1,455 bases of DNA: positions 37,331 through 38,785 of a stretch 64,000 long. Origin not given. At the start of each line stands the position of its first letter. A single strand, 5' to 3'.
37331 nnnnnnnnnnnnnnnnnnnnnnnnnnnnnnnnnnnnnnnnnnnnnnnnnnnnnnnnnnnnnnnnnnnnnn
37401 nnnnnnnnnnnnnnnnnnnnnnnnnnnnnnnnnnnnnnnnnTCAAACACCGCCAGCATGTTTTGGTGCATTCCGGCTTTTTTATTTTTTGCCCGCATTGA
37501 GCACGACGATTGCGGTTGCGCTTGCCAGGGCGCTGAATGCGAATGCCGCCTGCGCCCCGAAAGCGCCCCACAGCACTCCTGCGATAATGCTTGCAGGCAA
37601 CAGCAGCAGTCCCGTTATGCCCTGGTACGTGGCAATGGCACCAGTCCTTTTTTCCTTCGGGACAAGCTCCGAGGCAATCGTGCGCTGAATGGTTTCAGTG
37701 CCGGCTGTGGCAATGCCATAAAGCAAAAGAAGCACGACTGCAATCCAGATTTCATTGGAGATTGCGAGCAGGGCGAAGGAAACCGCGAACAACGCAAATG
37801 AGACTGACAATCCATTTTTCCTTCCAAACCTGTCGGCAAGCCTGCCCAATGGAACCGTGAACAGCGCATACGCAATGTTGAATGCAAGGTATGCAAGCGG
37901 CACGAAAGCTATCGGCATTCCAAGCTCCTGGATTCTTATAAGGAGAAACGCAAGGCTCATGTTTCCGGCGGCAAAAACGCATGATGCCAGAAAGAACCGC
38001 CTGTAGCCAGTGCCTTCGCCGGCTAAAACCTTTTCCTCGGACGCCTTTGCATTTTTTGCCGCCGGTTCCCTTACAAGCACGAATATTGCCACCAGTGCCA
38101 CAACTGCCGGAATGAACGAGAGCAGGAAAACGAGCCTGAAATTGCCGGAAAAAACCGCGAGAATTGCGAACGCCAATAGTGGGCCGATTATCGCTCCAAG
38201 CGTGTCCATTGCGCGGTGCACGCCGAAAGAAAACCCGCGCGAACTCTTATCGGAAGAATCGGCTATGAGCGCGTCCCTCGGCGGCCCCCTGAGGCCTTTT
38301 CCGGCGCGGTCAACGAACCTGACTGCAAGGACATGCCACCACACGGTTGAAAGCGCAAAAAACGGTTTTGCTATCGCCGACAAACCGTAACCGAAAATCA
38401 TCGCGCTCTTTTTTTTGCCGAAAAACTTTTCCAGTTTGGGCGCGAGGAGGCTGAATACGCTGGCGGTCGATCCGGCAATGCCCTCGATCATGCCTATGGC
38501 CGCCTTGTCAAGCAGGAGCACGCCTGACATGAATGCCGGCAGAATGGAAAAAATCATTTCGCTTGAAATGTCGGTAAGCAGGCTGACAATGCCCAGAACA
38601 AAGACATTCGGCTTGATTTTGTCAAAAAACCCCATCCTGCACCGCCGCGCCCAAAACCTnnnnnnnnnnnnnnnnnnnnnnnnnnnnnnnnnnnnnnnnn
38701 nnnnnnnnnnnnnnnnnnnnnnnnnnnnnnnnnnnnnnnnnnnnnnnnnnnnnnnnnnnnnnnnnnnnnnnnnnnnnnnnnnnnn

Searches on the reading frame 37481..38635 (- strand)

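Call 66: search_protein_families(library=pfam, proteins=[window:37481-38635:-], max_evalue=0.0001)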
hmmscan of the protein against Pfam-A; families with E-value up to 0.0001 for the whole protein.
window:37481-38635:- (384 aa): 1 family
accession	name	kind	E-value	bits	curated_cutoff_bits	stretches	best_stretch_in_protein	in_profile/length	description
PF07690.21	MFS_1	-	5.8e-48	164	33.4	2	15-231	2-224/347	Major Facilitator Superfamily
